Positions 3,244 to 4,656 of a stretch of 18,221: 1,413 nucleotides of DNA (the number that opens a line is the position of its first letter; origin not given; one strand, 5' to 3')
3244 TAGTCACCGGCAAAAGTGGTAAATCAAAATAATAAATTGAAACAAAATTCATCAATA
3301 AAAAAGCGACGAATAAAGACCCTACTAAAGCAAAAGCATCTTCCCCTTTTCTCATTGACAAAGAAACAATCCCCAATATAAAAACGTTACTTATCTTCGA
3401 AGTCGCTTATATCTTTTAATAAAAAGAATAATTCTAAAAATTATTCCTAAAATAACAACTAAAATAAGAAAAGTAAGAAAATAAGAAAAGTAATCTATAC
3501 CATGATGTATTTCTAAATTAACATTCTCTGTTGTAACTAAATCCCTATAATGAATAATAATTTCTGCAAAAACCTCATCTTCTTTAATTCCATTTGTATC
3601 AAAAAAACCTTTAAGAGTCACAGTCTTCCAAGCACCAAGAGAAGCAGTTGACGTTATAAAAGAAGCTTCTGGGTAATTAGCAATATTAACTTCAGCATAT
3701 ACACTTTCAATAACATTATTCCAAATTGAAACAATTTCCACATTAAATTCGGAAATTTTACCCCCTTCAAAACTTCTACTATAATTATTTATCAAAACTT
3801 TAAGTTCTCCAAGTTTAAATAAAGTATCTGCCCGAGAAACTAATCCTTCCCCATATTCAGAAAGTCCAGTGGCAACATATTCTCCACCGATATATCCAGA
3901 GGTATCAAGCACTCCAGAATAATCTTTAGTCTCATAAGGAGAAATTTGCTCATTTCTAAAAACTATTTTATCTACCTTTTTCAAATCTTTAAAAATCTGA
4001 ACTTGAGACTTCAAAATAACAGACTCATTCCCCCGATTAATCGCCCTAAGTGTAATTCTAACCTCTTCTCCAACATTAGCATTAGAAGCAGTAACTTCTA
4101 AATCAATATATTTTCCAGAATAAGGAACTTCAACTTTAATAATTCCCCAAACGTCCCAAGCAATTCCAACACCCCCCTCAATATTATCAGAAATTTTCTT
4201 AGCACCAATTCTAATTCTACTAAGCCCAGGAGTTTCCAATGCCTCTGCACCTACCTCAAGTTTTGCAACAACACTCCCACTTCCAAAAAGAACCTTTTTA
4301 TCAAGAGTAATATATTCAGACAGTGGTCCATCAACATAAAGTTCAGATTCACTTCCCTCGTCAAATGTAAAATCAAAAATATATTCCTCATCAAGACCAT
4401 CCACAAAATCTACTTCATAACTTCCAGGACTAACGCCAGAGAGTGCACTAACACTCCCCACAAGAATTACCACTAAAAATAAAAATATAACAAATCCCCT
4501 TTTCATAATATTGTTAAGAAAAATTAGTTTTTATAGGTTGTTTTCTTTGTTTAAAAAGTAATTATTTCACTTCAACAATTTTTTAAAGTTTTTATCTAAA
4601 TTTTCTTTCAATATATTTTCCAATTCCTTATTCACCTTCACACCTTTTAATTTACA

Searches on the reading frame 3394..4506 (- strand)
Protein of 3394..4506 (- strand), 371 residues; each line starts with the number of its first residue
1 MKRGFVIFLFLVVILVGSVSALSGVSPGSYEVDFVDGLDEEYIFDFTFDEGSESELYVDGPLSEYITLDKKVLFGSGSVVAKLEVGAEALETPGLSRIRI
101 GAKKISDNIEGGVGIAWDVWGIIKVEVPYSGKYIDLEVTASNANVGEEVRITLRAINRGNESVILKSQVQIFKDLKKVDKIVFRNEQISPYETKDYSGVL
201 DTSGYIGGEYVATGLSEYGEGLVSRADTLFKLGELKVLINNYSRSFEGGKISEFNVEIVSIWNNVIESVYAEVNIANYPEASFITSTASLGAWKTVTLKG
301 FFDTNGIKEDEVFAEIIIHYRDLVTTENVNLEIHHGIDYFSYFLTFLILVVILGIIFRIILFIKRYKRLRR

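Call 6: search_protein_families(library=pfam, proteins=[window:3394-4506:-], max_evalue=0.1)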
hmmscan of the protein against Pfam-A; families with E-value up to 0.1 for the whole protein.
window:3394-4506:- (371 aa): 0 families

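Call 28: find_encoding_contigs(protein=window:3394-4506:-, flank=10000, max_places=6)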
Protein window:3394-4506:- (371 aa): no gene with exactly this product is on record in the collection.
